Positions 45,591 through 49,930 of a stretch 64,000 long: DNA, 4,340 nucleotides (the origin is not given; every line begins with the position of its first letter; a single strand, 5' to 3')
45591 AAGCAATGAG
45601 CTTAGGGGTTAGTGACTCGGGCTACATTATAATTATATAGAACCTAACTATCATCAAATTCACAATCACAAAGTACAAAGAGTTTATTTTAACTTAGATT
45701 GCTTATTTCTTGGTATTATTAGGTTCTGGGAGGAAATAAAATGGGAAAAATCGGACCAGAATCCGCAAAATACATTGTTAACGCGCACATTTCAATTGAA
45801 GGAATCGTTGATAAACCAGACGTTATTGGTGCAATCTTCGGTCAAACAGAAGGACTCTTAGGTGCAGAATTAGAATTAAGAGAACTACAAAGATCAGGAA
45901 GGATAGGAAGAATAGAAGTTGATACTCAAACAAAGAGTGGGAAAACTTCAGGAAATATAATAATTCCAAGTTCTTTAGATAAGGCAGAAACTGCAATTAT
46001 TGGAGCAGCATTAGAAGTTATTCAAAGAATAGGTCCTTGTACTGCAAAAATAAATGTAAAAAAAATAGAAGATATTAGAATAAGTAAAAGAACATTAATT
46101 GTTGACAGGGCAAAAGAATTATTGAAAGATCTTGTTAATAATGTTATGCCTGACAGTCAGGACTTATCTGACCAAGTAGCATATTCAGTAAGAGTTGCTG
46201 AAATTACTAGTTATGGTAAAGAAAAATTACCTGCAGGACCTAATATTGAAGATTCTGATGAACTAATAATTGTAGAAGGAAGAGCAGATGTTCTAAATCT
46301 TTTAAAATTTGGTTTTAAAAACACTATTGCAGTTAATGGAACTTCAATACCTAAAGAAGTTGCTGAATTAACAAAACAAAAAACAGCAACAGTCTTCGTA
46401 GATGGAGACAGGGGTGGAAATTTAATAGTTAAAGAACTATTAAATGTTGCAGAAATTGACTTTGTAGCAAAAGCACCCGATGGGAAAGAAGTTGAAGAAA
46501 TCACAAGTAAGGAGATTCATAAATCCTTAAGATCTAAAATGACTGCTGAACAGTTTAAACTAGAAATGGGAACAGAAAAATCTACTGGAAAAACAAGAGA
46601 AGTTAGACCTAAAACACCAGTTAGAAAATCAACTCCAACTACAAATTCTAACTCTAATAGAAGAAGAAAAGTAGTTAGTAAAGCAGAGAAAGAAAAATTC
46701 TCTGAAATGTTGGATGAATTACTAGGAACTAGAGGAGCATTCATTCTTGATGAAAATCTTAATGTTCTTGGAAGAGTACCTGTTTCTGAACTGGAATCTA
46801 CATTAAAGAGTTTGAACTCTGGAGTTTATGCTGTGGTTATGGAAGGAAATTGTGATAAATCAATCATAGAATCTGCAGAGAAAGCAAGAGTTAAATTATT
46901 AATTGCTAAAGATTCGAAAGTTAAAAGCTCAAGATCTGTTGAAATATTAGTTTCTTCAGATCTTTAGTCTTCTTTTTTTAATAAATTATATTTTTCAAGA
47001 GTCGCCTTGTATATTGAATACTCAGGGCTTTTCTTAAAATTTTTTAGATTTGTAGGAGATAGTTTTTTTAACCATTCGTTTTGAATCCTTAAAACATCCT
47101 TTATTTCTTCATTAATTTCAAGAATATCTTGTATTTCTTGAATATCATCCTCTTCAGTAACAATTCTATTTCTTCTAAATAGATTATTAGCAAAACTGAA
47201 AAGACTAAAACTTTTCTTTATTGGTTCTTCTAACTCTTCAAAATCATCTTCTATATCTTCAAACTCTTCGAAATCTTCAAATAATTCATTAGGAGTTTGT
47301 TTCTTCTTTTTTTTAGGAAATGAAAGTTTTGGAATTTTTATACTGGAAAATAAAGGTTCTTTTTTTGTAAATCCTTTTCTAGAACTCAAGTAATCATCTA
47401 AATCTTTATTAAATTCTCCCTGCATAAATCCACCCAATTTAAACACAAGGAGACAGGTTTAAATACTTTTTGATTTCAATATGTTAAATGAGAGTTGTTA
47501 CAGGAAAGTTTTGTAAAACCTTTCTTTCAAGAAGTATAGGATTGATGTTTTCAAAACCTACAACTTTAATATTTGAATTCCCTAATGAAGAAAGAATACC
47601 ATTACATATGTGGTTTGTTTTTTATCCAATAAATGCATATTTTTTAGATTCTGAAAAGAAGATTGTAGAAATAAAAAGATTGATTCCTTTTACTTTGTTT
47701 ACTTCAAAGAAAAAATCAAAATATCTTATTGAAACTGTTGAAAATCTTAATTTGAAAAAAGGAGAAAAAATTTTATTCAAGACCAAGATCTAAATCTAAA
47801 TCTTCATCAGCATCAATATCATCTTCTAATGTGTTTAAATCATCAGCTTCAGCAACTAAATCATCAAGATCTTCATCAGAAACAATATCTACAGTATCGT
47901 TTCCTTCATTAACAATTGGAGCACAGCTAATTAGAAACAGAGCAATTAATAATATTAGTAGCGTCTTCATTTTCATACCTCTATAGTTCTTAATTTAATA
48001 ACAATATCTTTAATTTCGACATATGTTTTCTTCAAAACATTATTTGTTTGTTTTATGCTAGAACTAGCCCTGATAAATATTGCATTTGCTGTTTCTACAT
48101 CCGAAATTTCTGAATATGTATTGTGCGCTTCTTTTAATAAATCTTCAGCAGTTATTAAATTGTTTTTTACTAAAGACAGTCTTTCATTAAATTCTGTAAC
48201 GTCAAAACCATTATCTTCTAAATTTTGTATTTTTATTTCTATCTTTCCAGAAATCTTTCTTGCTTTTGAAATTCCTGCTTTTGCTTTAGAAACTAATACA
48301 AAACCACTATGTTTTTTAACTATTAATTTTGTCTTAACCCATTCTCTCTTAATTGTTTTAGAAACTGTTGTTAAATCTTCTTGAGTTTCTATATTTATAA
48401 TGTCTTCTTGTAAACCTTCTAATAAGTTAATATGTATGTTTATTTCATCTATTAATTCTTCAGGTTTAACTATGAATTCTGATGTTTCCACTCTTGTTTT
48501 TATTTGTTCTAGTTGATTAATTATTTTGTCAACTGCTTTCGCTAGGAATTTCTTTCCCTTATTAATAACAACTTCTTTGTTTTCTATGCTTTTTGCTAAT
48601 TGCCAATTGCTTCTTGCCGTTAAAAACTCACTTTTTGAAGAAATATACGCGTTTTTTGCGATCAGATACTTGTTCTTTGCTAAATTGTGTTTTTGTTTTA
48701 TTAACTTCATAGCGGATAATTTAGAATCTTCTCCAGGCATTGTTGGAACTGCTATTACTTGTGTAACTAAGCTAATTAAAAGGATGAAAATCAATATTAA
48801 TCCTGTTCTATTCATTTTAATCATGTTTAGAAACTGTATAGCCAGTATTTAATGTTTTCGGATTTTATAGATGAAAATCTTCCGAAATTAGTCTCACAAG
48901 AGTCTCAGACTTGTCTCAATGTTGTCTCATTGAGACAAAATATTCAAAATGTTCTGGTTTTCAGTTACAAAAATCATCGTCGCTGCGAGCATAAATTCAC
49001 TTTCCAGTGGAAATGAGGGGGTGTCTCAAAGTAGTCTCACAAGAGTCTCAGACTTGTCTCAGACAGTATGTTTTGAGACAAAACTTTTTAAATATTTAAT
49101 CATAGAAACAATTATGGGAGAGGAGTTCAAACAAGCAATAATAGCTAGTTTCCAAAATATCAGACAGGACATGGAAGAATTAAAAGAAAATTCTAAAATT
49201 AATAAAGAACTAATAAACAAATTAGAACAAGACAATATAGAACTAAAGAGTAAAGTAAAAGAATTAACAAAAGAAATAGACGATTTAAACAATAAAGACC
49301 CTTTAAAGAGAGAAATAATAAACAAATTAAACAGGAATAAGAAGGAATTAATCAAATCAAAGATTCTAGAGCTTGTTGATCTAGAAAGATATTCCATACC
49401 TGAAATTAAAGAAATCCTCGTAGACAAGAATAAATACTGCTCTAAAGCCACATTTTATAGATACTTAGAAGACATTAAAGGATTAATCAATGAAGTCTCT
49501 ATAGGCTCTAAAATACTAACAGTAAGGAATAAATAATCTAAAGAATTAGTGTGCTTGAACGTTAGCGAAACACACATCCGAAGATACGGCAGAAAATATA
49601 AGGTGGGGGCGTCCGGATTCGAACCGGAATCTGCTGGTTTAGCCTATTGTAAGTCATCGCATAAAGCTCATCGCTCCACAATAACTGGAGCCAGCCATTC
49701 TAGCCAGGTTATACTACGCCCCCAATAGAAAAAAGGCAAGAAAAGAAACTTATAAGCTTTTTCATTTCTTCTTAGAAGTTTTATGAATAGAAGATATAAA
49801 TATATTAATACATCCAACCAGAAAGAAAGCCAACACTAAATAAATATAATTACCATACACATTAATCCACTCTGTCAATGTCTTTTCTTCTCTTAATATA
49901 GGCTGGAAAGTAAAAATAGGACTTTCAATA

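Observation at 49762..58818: Six-gene operon led by a ParA/MinD-like ATPase and encoding only exported or surface proteins: a candidate novel cell-surface assembly system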

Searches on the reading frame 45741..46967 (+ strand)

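Call 15: search_protein_families(library=pfam, proteins=[window:45741-46967:+], max_evalue=0.01)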
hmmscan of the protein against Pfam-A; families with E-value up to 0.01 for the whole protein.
window:45741-46967:+ (408 aa): 3 families
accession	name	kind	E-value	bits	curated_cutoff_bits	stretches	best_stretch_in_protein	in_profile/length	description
PF13662.12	Toprim_4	-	3.5e-10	40.4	25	1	173-235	1-72/85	Toprim domain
PF01751.28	Toprim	-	8.2e-09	36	23.1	1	174-252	1-94/96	Toprim domain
PF13155.12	Toprim_2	-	8.6e-08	32.9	22.1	1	176-253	1-86/88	Toprim-like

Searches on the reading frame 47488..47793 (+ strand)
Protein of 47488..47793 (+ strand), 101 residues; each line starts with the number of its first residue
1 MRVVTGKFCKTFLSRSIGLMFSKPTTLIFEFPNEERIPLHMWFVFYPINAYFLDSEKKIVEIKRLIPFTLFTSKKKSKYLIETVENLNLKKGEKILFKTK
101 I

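Call 15: search_protein_families(library=pfam, proteins=[window:47488-47793:+], max_evalue=0.01)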
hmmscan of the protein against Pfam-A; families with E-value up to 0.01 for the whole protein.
window:47488-47793:+ (101 aa): 1 family
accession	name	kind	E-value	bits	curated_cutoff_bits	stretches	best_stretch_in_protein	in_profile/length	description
PF02643.20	DUF192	-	3.8e-09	37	27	1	8-95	5-94/96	Uncharacterized ACR, COG1430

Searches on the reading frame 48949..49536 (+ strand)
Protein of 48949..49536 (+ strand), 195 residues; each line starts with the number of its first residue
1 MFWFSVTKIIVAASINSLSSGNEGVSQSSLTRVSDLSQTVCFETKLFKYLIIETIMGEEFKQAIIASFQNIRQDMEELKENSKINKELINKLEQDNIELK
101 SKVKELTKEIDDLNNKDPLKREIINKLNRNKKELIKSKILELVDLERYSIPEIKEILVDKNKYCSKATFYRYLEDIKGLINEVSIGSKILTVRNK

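Call 15: search_protein_families(library=pfam, proteins=[window:48949-49536:+], max_evalue=0.01)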
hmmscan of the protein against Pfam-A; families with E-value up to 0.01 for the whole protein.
window:48949-49536:+ (195 aa): 1 family
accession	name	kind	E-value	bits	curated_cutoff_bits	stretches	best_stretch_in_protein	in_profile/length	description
PF04108.17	ATG17_like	-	0.0077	16.2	43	1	59-178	173-293/355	Autophagy protein ATG17-like domain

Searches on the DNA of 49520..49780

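Call 74: search_rna_families(source=window, start=49520, end=49780, threshold=evalue, max_evalue=1, show_alignments=2)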
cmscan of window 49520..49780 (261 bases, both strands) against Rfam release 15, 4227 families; matches with E-value up to 1: 1.
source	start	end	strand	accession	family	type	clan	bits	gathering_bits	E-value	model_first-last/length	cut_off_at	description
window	49604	49723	-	RF00005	tRNA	Gene; tRNA;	CL00001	43.1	29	3.3e-08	1-71/71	no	tRNA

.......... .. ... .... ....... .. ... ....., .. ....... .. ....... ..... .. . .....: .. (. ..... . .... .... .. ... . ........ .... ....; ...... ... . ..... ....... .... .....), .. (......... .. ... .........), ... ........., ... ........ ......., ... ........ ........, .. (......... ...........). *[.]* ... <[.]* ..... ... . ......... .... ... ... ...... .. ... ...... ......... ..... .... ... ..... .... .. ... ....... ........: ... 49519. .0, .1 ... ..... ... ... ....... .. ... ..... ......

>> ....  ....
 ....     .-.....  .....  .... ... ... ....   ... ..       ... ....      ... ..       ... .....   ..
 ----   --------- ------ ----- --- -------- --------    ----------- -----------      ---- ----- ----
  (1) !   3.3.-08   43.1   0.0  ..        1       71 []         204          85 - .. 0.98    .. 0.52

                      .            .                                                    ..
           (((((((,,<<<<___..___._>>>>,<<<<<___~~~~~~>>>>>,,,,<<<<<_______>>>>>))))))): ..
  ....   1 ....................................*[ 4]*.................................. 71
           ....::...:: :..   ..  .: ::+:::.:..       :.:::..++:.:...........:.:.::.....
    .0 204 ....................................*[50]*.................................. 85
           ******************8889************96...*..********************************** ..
